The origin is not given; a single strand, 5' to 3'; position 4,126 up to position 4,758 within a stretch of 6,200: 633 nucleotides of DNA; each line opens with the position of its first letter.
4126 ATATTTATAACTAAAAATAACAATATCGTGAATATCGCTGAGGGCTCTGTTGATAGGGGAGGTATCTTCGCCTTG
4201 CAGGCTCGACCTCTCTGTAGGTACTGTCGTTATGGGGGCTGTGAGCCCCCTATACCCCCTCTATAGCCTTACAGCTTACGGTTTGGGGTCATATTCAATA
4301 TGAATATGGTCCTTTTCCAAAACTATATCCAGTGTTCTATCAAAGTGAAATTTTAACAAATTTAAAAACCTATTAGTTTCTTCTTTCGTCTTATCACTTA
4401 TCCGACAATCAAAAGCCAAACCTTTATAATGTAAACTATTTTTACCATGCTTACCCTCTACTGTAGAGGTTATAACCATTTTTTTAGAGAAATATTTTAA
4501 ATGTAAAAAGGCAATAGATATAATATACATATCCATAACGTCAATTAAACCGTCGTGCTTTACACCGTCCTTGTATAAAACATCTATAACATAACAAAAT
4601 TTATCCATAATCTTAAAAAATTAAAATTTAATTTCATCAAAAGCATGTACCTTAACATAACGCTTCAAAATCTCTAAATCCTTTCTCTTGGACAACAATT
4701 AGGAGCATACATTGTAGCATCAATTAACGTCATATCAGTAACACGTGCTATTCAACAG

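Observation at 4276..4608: Dedicated M15/LAS zinc peptidase (endolysin-like) in a microvirus genome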

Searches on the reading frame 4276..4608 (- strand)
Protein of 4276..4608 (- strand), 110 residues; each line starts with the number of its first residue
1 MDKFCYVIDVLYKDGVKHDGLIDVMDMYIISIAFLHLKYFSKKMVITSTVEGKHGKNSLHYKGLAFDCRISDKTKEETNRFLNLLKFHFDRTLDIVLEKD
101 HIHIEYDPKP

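Call 4: search_protein_families(library=pfam, proteins=[window:4276-4608:-], max_evalue=1)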
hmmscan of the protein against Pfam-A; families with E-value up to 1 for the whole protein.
window:4276-4608:- (110 aa): 3 families
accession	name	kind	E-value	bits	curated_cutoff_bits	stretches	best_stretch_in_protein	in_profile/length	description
PF01085.23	HH_signal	-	0.0019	18.4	22.1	1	45-103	101-157/161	Hedgehog amino-terminal signalling domain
PF08291.16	Peptidase_M15_3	-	0.018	15.6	23.2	1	56-104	62-107/108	Peptidase M15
PF13092.12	CENP-L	-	0.076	12.7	24.4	1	59-104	227-259/307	Centromere protein L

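Call 5: search_protein_families(library=phrogs, proteins=[window:4276-4608:-], max_evalue=0.01)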
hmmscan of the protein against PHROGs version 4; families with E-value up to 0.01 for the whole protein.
window:4276-4608:- (110 aa): 0 families

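Call 6: search_solved_structures(query=window:4276-4608:-, max_evalue=10, show_alignments=3)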
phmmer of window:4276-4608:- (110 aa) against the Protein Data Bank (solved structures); distinct sequences matched with E-value up to 10: 24.
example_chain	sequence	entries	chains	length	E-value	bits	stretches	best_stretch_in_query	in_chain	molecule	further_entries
3ho5_H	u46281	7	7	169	0.015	19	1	50-97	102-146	Sonic hedgehog protein | Sonic hedgehog protein N-product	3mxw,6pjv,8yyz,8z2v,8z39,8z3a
6e1h_C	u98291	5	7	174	0.017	18.8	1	50-97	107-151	Sonic hedgehog protein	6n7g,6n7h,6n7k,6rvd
2wfq_A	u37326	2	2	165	0.017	18.8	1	50-105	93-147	DESERT HEDGEHOG PROTEIN N-PRODUCT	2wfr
3m1n_A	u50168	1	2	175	0.017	18.8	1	50-97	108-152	Sonic hedgehog protein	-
6oev_C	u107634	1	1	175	0.017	18.8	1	50-97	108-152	Sonic hedgehog protein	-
2wg3_A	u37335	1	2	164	0.018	18.8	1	50-104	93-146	DESERT HEDGEHOG PROTEIN N-PRODUCT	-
6dmy_B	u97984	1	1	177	0.018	18.8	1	50-97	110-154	Sonic hedgehog protein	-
2wfx_A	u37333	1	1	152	0.018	18.8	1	50-103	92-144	SONIC HEDGEHOG PROTEIN N-PRODUCT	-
2wg4_A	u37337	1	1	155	0.019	18.7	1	50-103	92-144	SONIC HEDGEHOG PROTEIN N-PRODUCT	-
3n1r_A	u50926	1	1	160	0.021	18.5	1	50-97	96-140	Sonic hedgehog protein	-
3n1g_B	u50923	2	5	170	0.021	18.5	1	50-104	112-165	Desert hedgehog protein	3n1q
1vhh_A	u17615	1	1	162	0.021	18.5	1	50-97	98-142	SONIC HEDGEHOG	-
4c4m_A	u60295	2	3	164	0.021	18.5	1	50-103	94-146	SONIC HEDGEHOG PROTEIN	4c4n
7rpk_H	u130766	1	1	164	0.023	18.4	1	50-97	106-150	Sonic hedgehog protein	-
3d1m_A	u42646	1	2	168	0.025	18.3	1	50-97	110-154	Sonic hedgehog protein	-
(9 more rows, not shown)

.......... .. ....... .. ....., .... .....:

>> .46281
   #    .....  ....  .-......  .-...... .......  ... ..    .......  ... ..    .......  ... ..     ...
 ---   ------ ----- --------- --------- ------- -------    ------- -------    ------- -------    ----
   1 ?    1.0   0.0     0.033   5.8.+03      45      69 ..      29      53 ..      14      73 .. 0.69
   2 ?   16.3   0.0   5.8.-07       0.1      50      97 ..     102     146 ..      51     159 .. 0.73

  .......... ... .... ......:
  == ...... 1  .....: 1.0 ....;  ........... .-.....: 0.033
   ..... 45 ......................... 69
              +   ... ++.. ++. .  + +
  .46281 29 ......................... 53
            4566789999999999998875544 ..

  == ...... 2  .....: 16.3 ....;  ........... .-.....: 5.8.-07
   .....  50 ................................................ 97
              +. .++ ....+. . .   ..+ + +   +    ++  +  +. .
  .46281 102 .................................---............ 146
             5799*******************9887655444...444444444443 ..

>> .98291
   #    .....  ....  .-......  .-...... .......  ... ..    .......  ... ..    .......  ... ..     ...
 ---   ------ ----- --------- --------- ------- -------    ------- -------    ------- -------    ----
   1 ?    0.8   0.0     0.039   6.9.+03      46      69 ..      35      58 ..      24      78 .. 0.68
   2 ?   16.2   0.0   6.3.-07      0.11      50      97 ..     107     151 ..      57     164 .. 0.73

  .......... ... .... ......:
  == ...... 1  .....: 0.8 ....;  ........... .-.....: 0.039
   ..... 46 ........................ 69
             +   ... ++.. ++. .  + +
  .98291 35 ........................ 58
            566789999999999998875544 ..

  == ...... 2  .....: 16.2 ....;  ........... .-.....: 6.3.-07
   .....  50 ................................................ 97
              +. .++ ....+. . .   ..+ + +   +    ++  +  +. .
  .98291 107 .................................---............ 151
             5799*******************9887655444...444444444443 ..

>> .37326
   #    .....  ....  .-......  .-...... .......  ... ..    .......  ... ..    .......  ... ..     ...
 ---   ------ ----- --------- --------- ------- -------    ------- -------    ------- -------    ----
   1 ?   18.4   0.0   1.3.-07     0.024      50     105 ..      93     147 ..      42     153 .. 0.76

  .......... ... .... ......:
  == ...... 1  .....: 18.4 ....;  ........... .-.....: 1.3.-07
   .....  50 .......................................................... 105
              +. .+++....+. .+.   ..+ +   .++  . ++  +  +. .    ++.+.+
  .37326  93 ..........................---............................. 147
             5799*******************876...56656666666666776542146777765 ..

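Call 7: find_homologous_proteins(query=window:4276-4608:-, max_evalue=0.001)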
Query window:4276-4608:- (110 aa): 62 proteins with E <= 0.001 among 65 candidates.
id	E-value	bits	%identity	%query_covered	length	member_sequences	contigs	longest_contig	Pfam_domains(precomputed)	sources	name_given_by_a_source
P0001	5.6e-62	225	93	100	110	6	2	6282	-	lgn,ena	-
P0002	1.5e-60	220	90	100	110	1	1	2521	-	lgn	-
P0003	1.3e-57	211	86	100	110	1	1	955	-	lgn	-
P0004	1.3e-57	211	86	99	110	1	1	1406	-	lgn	-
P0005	1.4e-50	188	75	100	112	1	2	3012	-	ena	-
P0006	6.4e-36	141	60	95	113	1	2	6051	-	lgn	-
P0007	1.9e-35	139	58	98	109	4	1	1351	-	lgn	-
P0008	1.1e-34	137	60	99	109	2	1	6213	-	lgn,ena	-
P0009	2.0e-33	133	60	95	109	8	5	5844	-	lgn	-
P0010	1.6e-22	98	55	81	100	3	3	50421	-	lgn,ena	-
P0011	4.5e-22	96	53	89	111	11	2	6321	-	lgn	-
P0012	4.2e-21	93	53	89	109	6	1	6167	-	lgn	-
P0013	4.5e-21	93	54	89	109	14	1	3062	-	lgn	-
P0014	5.5e-21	93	54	89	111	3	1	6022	-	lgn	-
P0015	7.3e-21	93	55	89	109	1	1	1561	-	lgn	-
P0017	5.5e-20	90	53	89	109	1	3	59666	-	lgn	-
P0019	5.0e-19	87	53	89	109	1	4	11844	-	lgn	-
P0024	6.8e-15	73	54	62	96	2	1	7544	-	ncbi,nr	ncbi:MAG TPA: hypothetical protein PKN44_14670, partial [Bacteroidales bacterium]|nr:hypothetical pr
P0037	2.2e-12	65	43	83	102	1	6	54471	-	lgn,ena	-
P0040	1.2e-11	63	38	90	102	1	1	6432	-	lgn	-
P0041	8.7e-11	60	45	78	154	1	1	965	PF01085.24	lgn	-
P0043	1.5e-10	59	41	91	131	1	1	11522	PF01085.24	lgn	-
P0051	5.1e-8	51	47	60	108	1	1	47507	-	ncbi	-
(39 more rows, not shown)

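Call 8: search_protein_families(library=ncbifam, proteins=[window:4276-4608:-], max_evalue=1)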
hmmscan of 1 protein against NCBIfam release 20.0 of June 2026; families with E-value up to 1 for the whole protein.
window:4276-4608:- (110 aa): 0 families

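Call 10: search_solved_structures(query=A1, max_evalue=1, show_alignments=3)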
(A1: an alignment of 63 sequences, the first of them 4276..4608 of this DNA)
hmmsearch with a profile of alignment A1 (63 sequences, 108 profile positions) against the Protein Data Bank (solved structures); distinct sequences matched with E-value up to 1: 25.
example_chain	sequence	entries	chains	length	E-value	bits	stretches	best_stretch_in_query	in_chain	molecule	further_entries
2wfx_A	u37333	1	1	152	3.8e-07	33.1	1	38-100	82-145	SONIC HEDGEHOG PROTEIN N-PRODUCT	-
2wg4_A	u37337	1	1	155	3.9e-07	33.1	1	38-100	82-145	SONIC HEDGEHOG PROTEIN N-PRODUCT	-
4c4m_A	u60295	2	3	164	4.2e-07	33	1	38-100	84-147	SONIC HEDGEHOG PROTEIN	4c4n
3n1r_A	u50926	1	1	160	4.2e-07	33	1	38-100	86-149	Sonic hedgehog protein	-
1vhh_A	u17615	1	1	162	4.3e-07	33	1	38-100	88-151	SONIC HEDGEHOG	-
3ho5_H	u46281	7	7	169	4.4e-07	32.9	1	38-100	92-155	Sonic hedgehog protein | Sonic hedgehog protein N-product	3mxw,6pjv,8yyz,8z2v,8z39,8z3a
6e1h_C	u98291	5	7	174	4.8e-07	32.8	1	38-100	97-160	Sonic hedgehog protein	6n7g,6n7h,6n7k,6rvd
3m1n_A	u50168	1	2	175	4.9e-07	32.8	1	38-100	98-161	Sonic hedgehog protein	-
6oev_C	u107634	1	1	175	4.9e-07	32.8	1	38-100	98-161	Sonic hedgehog protein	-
6dmy_B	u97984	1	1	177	5e-07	32.8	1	38-100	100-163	Sonic hedgehog protein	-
7rpk_H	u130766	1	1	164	5.1e-07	32.7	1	38-100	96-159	Sonic hedgehog protein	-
3d1m_A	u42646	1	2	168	5.4e-07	32.7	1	38-100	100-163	Sonic hedgehog protein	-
7rhq_C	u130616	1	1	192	9.7e-07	31.8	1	44-100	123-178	Sonic hedgehog protein N-product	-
6rmg_B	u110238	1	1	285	1.1e-06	31.7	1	38-100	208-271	Sonic hedgehog protein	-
7e2i_G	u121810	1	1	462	2.5e-06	30.5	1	38-100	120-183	Sonic hedgehog protein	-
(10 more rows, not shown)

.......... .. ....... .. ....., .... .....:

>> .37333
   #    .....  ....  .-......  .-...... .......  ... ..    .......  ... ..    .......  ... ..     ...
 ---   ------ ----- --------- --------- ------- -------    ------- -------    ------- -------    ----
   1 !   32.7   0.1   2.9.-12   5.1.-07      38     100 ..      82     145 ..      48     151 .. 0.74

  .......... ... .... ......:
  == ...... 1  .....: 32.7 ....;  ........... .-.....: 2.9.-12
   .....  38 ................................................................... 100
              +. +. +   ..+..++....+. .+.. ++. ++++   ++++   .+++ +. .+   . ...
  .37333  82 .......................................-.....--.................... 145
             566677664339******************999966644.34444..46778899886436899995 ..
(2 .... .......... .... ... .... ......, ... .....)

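Call 12: search_protein_families(library=pfam, alignment_id=A1, max_evalue=0.01)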
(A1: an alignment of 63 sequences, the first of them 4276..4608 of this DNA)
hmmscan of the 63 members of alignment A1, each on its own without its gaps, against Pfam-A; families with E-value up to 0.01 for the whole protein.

A. member 1, window:4276-4608:- (110 aa): 1 family
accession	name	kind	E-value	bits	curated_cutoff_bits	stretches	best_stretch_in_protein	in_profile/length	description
PF01085.23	HH_signal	-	0.0019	18.4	22.1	1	45-103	101-157/161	Hedgehog amino-terminal signalling domain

B. families by the number of members that match (of 63 scanned): 2 families
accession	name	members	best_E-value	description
PF01085.23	HH_signal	29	4.5e-06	Hedgehog amino-terminal signalling domain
PF08291.16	Peptidase_M15_3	19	0.00017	Peptidase M15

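Call 13: search_dna_similar(query=window:4276-4608:-, collection=phages, mode=protein, max_evalue=0.001, max_rows=30)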
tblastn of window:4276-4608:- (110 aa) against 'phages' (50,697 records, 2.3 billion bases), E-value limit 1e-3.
Records with a match: 14; places in all: 14; records where one place covers at least 80% of the query: 9.
Best place of each record, by identity: <60% 14.
By first word of the organism name: Microvirus 7; Microviridae 7.
By host as written in the record: Homo sapiens 12; Ciona robusta 1; cattle 1.
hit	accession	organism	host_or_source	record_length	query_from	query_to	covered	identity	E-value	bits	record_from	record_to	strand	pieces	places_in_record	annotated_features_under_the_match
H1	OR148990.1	Microvirus D_HF3_26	Homo sapiens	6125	5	109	95%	57.1%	3e-35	132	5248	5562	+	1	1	hypothetical protein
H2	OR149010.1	Microvirus D_HF32_302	Homo sapiens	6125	5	109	95%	57.1%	3e-35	132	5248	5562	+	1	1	hypothetical protein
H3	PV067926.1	Microviridae sp.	Homo sapiens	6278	12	109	89%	55.0%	1e-22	96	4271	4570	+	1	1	none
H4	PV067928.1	Microviridae sp.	Homo sapiens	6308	12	109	89%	53.9%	3e-22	95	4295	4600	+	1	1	none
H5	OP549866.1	Microvirus sp.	Homo sapiens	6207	10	109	91%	50.5%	6e-23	97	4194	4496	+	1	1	hypothetical protein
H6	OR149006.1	Microvirus D_HF5_137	Homo sapiens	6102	6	108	94%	43.7%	2e-16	79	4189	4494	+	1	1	hypothetical protein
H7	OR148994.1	Microvirus D_HF4_149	Homo sapiens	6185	6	108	94%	40.6%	7e-15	74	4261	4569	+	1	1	hypothetical protein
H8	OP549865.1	Microvirus sp.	Homo sapiens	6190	44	108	59%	58.5%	3e-14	72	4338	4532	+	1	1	hypothetical protein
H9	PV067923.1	Microviridae sp.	Homo sapiens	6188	44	108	59%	58.5%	4e-14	72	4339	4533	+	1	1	none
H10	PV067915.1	Microviridae sp.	Homo sapiens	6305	12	109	89%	38.4%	9e-13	68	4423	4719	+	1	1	none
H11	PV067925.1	Microviridae sp.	Homo sapiens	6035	44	108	59%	56.9%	7e-14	71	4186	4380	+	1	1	none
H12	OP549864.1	Microvirus sp.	Homo sapiens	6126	44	108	59%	56.9%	2e-13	70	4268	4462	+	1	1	hypothetical protein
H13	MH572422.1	Microviridae sp.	Ciona robusta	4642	13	108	87%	38.1%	2e-9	59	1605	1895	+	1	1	hypothetical protein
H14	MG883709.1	Microviridae sp.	cattle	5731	43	109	61%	47.8%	4e-11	64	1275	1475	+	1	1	hypothetical protein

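Call 17: predict_structure(alignment_id=A1)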
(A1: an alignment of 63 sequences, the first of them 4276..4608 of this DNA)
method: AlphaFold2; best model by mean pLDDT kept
length: 110 residues; sequences in the alignment: 63
mean_pLDDT: 93.4   pTM: 0.85
mean pLDDT of the five models: 93.4, 93.0, 91.7, 91.7, 90.7
residues with pLDDT >= 90: 91; 70-90: 18; 50-70: 1; < 50: 0
segments of 3 or more residues with pLDDT < 50: none
pLDDT, mean of each block of 10 residues (from residue 1): 79 91 96 95 95 91 97 96 98 97 94
secondary structure, 60 per line:
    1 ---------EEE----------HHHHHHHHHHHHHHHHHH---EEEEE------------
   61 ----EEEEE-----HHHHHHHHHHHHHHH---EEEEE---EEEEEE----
elements in order: E10-12 H23-40 E44-48 E65-69 H75-89 E93-97 E101-106

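Call 21: fold_search(model_id=the predicted structure, library=pdb)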
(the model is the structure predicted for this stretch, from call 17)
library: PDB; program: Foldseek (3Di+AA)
matches with E <= 10: 974; with E <= 0.001: 29
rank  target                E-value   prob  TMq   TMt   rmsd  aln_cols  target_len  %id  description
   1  6dmy_B                5.8e-05  1.00  0.72  0.54   3.4       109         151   20  Cryo-EM structure of human Ptch1 and ShhN complex (released 2018-07-11)
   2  6e1h_C                1.3e-04  1.00  0.73  0.51   3.1       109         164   22  Structure of 2:1 human Ptch1-Shh-N complex (released 2018-08-29)
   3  6rmg_B                1.3e-04  1.00  0.73  0.55   3.0       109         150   21  Structure of PTCH1 bound to a modified Hedgehog ligand ShhN-C24II (released 2019-10-09)
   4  2wg4_A                1.3e-04  1.00  0.71  0.56   3.3       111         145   22  Crystal structure of the complex between human hedgehog-interacting protein HIP and sonic hedgehog without calcium (released 2009-06-30)
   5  3n1p_B                1.6e-04  1.00  0.72  0.53   3.1       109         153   22  Crystal Structure of IhhN bound to BOCFn3 (released 2010-06-02)
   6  3n1f_B                2.1e-04  1.00  0.74  0.56   3.8       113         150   21  Crystal Structure of IhhN bound to CDOFn3 (released 2010-06-02)
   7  3n1m_B                2.1e-04  1.00  0.72  0.53   3.1       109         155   21  Crystal Structure of IhhN bound to BOCFn3 (released 2010-06-02)
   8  4c4m_A                2.3e-04  1.00  0.74  0.55   3.9       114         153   21  Crystal structure of the Sonic Hedgehog-chondroitin-4-sulphate complex (released 2013-10-02)
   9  3mxw_A                2.4e-04  1.00  0.73  0.54   3.6       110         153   22  Crystal structure Sonic hedgehog bound to the 5E1 fab fragment (released 2010-05-26)
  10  2wfq                  2.6e-04  1.00  0.72  0.50   2.7       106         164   18  Crystal structure of the N-terminal signalling domain of human Dhh without calcium (released 2009-06-30)
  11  3n1q_E                2.9e-04  1.00  0.73  0.55   3.0       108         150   18  Crystal Structure of DhhN bound to CDOFn3 (released 2010-06-02)
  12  3n1o_B                2.9e-04  1.00  0.70  0.54   2.8       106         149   22  Crystal structure of IhhN (released 2010-06-02)
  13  7rhq_C                2.9e-04  1.00  0.70  0.48   3.9       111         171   21  Cryo-EM structure of Xenopus Patched-1 in complex with GAS1 and Sonic Hedgehog (released 2022-03-02)
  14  3m1n_B                3.3e-04  1.00  0.73  0.50   3.4       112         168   20  Crystal structure of Human Sonic Hedgehog N-terminal domain (released 2010-03-16)
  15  6oev_C                3.6e-04  1.00  0.70  0.49   3.6       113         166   22  Structure of human Patched1 in complex with native Sonic Hedgehog (released 2019-04-17)
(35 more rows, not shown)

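Call 25: find_encoding_contigs(protein=P0017, flank=8000, max_places=3)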
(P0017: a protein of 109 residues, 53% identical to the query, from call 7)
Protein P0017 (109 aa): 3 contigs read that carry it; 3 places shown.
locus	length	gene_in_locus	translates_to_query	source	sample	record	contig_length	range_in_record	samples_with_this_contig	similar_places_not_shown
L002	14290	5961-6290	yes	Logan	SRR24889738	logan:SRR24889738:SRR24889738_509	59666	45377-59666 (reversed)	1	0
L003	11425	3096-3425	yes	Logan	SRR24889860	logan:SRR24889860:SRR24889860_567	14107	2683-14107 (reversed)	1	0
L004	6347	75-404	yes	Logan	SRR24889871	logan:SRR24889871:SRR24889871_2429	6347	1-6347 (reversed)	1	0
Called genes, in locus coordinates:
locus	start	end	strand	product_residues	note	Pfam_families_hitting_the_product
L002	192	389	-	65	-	-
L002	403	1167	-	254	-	PF03883:H2O2_YaaD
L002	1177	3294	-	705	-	PF02897:Peptidase_S9_N, PF00326:Peptidase_S9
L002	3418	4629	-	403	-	PF01370:Epimerase, PF04321:RmlD_sub_bind, PF16363:GDP_Man_Dehyd, PF01370:Epimerase (weak)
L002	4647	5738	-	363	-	PF01370:Epimerase, PF04321:RmlD_sub_bind, PF16363:GDP_Man_Dehyd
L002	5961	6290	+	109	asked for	-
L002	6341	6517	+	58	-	-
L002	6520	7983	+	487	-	PF23343:REP_ORF2-G2P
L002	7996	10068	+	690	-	PF02305:Phage_F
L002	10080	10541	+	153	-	-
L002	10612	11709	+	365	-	-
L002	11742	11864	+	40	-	-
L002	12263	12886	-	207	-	PF03806:ABG_transport (weak)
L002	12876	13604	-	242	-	PF00072:Response_reg, PF19355:DUF5932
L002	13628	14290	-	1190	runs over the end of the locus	PF17139:DUF5112, PF17140:DUF5113, PF02518:HATPase_c, PF17140:DUF5113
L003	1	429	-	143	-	?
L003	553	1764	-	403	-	PF01370:Epimerase, PF04321:RmlD_sub_bind, PF16363:GDP_Man_Dehyd, PF01370:Epimerase (weak)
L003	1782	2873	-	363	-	PF01370:Epimerase, PF04321:RmlD_sub_bind, PF16363:GDP_Man_Dehyd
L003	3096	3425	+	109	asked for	-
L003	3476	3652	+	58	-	-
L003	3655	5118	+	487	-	PF23343:REP_ORF2-G2P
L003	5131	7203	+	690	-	PF02305:Phage_F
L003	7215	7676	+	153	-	-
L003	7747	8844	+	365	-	-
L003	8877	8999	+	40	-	-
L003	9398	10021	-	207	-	PF03806:ABG_transport (weak)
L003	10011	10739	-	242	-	PF00072:Response_reg, PF19355:DUF5932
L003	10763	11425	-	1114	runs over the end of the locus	?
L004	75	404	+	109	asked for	-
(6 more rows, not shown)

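Call 26: find_encoding_contigs(protein=P0037, flank=8000, max_places=3)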
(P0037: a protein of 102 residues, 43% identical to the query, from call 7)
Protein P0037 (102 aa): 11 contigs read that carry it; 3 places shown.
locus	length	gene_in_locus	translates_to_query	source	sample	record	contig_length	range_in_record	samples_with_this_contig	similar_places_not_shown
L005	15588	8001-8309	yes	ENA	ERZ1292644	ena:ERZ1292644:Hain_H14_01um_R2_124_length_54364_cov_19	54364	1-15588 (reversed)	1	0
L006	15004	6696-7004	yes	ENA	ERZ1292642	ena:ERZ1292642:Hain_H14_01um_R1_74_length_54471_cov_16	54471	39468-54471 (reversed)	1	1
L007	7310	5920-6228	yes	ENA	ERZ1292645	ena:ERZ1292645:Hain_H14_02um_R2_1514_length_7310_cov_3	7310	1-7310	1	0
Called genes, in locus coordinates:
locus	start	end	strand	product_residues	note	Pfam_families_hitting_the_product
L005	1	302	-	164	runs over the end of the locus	PF13671:AAA_33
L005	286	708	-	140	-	PF06094:GGACT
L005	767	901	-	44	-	-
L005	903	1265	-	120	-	PF07486:Hydrolase_2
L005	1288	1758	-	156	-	PF24703:DUF7666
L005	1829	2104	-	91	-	-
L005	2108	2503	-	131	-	-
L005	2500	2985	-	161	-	-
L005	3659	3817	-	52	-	-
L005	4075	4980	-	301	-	-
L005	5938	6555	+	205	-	PF00089:Trypsin (weak), PF13365:Trypsin_2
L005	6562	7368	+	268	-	-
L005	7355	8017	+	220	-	-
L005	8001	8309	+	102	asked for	-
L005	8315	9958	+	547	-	-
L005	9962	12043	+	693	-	-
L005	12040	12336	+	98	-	-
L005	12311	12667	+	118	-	PF00166:Cpn10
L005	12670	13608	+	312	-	-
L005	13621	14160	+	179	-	-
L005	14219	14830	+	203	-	-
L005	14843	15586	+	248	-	?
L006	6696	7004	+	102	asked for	-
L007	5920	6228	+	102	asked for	-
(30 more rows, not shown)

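Call 27: find_encoding_contigs(protein=P0051, flank=8000, max_places=2)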
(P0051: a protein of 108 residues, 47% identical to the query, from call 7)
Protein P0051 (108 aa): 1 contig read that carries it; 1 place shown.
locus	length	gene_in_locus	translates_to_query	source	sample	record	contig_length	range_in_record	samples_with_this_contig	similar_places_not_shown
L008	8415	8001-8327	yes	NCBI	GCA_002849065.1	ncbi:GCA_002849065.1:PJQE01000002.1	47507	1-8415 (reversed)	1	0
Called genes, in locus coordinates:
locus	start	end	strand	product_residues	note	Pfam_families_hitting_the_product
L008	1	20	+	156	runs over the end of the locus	-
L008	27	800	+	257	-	PF07484:Collar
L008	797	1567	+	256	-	PF07484:Collar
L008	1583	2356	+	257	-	PF07484:Collar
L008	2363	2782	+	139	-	-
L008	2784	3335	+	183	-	-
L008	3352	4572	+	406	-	-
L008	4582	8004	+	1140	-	-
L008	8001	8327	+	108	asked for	-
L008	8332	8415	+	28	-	?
